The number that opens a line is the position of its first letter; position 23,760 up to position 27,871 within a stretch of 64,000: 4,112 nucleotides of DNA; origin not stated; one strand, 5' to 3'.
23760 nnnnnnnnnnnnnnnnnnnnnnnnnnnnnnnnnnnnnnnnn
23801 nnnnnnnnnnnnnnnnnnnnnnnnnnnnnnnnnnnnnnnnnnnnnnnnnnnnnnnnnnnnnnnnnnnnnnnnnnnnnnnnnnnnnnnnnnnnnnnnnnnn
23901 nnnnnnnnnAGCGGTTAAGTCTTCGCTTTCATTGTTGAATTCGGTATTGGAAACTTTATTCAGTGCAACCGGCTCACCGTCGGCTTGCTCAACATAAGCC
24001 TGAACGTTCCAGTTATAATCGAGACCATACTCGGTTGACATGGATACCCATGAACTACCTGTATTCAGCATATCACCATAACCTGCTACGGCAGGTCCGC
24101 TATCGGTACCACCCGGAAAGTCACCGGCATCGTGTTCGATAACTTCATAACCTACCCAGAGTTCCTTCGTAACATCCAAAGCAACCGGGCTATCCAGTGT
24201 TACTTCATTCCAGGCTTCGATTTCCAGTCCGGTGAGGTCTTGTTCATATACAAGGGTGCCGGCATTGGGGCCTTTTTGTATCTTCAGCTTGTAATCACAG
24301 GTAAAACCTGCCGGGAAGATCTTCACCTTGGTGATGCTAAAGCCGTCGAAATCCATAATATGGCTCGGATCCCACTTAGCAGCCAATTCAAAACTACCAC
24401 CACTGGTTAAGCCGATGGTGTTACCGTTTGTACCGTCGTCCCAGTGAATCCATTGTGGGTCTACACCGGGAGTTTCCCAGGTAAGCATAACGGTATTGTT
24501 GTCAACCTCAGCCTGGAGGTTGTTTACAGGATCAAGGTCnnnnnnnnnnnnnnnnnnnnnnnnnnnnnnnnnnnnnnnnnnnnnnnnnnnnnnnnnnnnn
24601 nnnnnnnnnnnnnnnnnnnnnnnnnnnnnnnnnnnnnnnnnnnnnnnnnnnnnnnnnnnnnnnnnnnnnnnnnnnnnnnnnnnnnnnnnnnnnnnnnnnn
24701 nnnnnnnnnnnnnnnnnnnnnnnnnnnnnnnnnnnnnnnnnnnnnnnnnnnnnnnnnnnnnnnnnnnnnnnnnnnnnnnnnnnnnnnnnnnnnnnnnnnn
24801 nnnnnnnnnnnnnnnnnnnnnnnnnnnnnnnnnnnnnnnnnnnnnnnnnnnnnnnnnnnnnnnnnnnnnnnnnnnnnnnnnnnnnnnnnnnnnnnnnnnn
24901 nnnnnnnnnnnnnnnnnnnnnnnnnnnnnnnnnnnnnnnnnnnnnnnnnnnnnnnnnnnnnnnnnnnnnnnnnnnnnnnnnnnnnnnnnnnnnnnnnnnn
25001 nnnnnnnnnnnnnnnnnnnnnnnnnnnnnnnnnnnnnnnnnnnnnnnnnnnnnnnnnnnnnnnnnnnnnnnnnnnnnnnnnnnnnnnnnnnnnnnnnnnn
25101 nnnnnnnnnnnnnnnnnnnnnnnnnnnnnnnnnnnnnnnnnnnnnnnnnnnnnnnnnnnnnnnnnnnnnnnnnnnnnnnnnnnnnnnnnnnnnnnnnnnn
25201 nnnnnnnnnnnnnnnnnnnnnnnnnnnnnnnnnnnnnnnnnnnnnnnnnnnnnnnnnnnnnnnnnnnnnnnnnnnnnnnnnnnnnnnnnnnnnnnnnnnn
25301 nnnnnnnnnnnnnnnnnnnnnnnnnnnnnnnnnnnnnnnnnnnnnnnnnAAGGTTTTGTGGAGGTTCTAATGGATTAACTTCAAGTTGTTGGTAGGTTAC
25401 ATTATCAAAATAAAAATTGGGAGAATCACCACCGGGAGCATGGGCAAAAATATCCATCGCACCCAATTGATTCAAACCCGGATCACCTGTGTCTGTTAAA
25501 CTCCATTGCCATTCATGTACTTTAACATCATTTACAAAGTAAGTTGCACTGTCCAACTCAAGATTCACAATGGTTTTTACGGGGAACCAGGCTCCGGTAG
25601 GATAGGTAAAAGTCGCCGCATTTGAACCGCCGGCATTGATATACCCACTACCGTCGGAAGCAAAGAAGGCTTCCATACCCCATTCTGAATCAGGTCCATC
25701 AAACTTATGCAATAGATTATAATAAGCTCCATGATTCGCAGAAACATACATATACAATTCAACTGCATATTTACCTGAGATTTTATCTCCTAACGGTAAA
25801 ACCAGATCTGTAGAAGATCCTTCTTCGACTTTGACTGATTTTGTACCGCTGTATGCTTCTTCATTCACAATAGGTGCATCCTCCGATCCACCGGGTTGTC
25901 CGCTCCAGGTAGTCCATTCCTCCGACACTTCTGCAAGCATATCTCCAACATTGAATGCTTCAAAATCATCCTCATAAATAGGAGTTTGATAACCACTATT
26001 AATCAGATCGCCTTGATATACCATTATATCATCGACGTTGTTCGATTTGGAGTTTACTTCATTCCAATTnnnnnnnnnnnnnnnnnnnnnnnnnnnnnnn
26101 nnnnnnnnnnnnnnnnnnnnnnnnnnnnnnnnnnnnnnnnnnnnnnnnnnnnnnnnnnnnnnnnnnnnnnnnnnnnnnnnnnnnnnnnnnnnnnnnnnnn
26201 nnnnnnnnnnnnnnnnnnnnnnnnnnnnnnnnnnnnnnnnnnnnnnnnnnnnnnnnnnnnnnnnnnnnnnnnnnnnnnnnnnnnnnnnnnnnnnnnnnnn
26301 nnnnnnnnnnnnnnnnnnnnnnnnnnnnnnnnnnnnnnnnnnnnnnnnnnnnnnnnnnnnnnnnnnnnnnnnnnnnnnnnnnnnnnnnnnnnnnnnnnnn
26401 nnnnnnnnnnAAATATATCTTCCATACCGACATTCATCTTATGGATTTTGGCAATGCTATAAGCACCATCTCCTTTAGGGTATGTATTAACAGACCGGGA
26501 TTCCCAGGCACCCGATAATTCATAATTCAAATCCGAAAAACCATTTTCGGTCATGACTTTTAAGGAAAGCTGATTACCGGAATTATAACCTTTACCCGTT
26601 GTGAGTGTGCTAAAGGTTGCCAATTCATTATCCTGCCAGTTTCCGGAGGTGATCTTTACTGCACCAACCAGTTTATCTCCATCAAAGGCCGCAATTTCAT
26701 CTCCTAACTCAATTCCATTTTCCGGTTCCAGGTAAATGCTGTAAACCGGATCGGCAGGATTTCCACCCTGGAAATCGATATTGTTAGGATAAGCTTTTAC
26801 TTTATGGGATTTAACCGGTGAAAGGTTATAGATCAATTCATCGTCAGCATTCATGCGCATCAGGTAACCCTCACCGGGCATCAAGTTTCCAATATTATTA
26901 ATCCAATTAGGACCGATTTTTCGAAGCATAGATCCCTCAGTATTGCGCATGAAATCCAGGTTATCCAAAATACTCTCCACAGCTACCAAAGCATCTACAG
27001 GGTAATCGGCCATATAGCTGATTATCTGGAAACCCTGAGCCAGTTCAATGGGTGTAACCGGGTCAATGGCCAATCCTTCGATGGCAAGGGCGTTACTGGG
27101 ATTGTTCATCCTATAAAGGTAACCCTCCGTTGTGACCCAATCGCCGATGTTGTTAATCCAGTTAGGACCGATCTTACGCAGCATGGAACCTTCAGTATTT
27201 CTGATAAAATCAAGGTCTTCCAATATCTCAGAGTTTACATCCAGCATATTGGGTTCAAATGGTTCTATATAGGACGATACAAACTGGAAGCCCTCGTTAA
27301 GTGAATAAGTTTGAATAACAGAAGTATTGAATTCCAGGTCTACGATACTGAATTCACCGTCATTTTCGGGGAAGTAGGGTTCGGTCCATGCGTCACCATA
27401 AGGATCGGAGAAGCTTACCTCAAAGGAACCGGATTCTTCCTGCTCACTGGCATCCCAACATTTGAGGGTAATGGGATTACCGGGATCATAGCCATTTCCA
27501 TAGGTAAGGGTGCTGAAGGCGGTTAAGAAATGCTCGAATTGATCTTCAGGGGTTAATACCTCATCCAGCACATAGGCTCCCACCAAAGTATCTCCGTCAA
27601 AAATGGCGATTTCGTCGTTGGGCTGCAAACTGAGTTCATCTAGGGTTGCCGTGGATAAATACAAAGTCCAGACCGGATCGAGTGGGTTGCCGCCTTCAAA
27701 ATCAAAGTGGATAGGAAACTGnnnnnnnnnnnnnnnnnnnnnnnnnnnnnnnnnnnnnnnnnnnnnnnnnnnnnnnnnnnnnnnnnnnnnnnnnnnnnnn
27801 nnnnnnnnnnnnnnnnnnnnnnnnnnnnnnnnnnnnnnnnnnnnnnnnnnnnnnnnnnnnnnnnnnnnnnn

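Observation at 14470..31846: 17-kb same-strand array of six large secreted proteins built from shuffled shared modules (T9SS cargo island)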

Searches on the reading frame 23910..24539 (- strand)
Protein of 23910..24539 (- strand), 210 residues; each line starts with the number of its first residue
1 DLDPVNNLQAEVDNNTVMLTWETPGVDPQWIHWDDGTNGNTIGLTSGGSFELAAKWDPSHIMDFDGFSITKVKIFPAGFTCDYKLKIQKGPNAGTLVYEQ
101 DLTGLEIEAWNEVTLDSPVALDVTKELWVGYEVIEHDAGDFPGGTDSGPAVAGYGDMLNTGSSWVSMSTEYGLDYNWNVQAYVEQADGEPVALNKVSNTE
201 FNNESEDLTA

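Call 46: search_protein_families(library=pfam, max_evalue=5, proteins=[window:23910-24539:-])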
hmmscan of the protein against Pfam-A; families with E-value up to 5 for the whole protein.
window:23910-24539:- (210 aa): 2 families
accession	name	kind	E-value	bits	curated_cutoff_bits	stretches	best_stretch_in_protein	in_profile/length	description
PF16303.10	DUF4945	-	0.03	14.8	28.4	1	2-26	16-40/115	Domain of unknown function (DUF4945)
PF00041.27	fn3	-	0.052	14.2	25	1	3-24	1-23/84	Fibronectin type III domain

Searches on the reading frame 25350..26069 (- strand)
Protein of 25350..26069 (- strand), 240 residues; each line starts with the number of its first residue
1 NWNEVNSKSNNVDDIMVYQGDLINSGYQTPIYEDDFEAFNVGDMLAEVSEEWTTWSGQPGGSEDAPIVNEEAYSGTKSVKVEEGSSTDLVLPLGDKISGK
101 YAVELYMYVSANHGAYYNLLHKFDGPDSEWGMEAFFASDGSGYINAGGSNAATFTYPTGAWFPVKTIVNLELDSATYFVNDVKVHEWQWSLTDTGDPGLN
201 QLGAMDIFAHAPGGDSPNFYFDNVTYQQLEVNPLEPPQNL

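Call 46: search_protein_families(library=pfam, max_evalue=5, proteins=[window:25350-26069:-])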
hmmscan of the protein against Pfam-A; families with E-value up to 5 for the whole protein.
window:25350-26069:- (240 aa): 1 family
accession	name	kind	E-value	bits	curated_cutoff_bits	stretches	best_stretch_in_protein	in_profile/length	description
PF24381.1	DUF7537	-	0.015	15.3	31.7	1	53-181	31-156/258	Family of unknown function (DUF7537)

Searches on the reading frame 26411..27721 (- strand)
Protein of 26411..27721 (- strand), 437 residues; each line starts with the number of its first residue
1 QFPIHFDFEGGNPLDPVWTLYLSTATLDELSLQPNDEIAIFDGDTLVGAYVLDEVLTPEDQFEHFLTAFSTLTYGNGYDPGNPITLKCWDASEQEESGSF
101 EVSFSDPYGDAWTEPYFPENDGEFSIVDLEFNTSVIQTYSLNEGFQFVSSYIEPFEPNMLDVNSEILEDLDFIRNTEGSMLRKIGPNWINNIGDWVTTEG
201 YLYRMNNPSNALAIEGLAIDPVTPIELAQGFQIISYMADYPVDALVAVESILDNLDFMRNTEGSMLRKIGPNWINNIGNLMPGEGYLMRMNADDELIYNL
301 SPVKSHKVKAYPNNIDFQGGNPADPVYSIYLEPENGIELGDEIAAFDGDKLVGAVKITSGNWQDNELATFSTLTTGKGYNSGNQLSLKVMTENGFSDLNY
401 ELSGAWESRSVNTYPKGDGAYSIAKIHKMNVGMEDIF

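Call 41: find_related_loci(query=window:26411-27721:-, collection=genome_contigs, flank=6000)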
Query window:26411-27721:- (437 aa) in genome_contigs; peptide patterns used: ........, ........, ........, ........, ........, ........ (x = any residue, [..] = any of these).
50 stretches matched a pattern; 19 encode a relative of the query (tblastn E <= 1e-3); 19 distinct loci.
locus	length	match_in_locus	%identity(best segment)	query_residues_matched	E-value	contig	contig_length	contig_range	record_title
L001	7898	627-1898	47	3-428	3e-130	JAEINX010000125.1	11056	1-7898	MAG: Bacteroidales bacterium isolate MAG15 NODE_2840_length_11056_cov_4.756808, whole genome shotgun sequence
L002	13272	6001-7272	48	3-428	3e-122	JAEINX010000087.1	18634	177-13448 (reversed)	MAG: Bacteroidales bacterium isolate MAG15 NODE_1881_length_18634_cov_6.371019, whole genome shotgun sequence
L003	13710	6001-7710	47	5-427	5e-98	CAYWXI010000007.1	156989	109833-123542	MAG TPA_asm: uncultured Bacteroidales bacterium isolate SRP167671_co1_176 genome assembly, contig: NODE_63_length_156989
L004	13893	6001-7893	42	4-431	6e-95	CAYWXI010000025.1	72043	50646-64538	MAG TPA_asm: uncultured Bacteroidales bacterium isolate SRP167671_co1_176 genome assembly, contig: NODE_374_length_72043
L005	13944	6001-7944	50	5-435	4e-91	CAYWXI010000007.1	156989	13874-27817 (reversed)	MAG TPA_asm: uncultured Bacteroidales bacterium isolate SRP167671_co1_176 genome assembly, contig: NODE_63_length_156989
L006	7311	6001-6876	52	3-428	1e-89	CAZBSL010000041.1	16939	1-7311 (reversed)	MAG TPA_asm: uncultured Bacteroidales bacterium isolate binchicken_co243_243 genome assembly, contig: NODE_2680_length_1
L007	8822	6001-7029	48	5-435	2e-81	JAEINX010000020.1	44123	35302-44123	MAG: Bacteroidales bacterium isolate MAG15 NODE_745_length_44123_cov_6.014735, whole genome shotgun sequence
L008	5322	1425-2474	48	3-435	1e-81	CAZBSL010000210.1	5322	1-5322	MAG TPA_asm: uncultured Bacteroidales bacterium isolate binchicken_co243_243 genome assembly, contig: NODE_15509_length_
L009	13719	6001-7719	44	3-435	7e-76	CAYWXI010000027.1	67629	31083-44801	MAG TPA_asm: uncultured Bacteroidales bacterium isolate SRP167671_co1_176 genome assembly, contig: NODE_422_length_67629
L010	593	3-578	44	127-312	5e-53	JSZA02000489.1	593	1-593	Candidatus Thiomargarita nelsonii isolate Hydrate Ridge NODE_1392_length_593_cov_334.012_ID_2783, whole genome shotgun s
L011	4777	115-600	52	137-299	1e-46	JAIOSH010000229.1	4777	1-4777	MAG: Bacteroidales bacterium isolate SMBSF39 bin_16_k127_1484327, whole genome shotgun sequence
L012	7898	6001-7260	31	16-389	6e-42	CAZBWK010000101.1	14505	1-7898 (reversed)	MAG TPA_asm: uncultured Prolixibacteraceae bacterium isolate SRP241341_co1_279 genome assembly, contig: NODE_4582_length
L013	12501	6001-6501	48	134-298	3e-41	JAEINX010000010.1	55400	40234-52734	MAG: Bacteroidales bacterium isolate MAG15 NODE_540_length_55400_cov_6.101495, whole genome shotgun sequence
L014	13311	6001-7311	54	5-426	2e-50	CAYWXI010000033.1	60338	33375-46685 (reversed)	MAG TPA_asm: uncultured Bacteroidales bacterium isolate SRP167671_co1_176 genome assembly, contig: NODE_521_length_60338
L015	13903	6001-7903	28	3-404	2e-30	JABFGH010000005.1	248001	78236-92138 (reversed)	MAG: Ignavibacteriae bacterium isolate IGN16 c_000000000005, whole genome shotgun sequence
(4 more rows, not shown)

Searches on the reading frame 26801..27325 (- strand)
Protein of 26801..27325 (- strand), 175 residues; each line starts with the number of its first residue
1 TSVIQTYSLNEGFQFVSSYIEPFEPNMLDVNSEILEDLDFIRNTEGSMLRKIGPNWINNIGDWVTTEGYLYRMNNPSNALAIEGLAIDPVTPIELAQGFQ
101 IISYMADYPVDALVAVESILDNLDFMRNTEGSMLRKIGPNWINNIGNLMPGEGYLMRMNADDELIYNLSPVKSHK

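Call 9: search_protein_families(library=pfam, proteins=[P0004], max_evalue=0.01)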
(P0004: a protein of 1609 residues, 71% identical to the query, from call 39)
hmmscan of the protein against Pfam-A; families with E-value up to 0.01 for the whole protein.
P0004 (1609 aa): 5 families
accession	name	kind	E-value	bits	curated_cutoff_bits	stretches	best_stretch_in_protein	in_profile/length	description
PF18370.7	RGI_lyase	-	3.6e-16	59.7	27.8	2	1044-1095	33-84/86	Rhamnogalacturonan I lyases beta-sheet domain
PF18962.6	Por_Secre_tail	-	4.1e-10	40.2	27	1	1539-1608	1-75/75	Secretion system C-terminal sorting domain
PF00041.27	fn3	-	4.7e-06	27.2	25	0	1034-1096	22-83/84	Fibronectin type III domain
PF24421.1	Ig_J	-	0.00015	22.3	29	0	1052-1100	55-103/104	Tip attachment protein J, Ig-like domain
PF16303.10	DUF4945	-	0.0016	19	28.4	0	532-556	16-40/115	Domain of unknown function (DUF4945)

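Call 10: search_protein_families(library=ncbifam, proteins=[P0004], max_evalue=0.01)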
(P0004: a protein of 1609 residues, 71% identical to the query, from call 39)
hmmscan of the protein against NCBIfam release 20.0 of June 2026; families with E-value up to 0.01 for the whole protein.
P0004 (1609 aa): 2 families
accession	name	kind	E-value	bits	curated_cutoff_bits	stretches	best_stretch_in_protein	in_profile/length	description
TIGR04183.1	Por_Secre_tail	domain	1.3e-09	37.9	23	1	1539-1608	1-71/72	T9SS type A sorting domain-containing protein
NF038113.1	T9SSA_dep_M36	equivalog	4.5e-07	28.4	885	1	1532-1608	788-868/869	T9SS-dependent M36 family metallopeptidase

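Call 16: search_solved_structures(query=P0004, max_evalue=1)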
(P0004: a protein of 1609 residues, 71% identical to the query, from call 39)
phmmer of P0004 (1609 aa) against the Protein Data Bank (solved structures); distinct sequences matched with E-value up to 1: 3.
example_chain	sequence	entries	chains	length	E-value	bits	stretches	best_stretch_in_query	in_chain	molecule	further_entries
7pzj_A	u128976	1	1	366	0.0016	19.4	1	1528-1597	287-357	Lipase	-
8glj_D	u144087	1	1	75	0.0017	19.3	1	1536-1598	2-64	Por secretion system C-terminal sorting domain-containing protein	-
8ot5_A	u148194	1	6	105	0.097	13.5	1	461-528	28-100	Titin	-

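Call 39: search_protein_representatives(protein=window:26801-27325:-)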
Query: 175 residues. Proteins with E-value up to 0.001 (for the whole library): 3513; up to 1e-10: 1164; up to 1e-30: 244. The best 150 are listed.
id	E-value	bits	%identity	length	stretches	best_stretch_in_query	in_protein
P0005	1.2e-110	383.4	100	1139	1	1-175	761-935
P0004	2.4e-77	274.9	71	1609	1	2-175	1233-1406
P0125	1.9e-76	271.9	69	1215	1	1-169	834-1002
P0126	2.9e-71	255.1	63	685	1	2-173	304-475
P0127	2.3e-68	245.7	53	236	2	28-158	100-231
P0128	2.1e-59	216.5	62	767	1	3-167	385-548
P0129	5.4e-59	215.1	61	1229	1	4-167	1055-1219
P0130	1.4e-58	213.8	56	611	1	3-172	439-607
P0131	3.0e-58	212.7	61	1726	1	4-166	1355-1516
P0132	3.2e-58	212.6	60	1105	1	3-171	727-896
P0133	6.7e-58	211.6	58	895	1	1-172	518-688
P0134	2.2e-57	209.9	60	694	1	2-167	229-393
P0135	2.9e-57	209.5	58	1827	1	1-169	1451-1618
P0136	3.5e-57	209.2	58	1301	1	2-167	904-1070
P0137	5.3e-57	208.7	59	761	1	1-171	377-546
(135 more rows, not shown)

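Call 46: search_protein_families(library=pfam, max_evalue=5, proteins=[window:26801-27325:-])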
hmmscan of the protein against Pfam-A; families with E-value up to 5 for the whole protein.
window:26801-27325:- (175 aa): 1 family
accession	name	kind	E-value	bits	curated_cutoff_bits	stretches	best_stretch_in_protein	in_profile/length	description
PF03755.18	YicC-like_N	-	0.31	11.8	25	0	113-135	133-155/156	Endoribonuclease YicC-like, N-terminal region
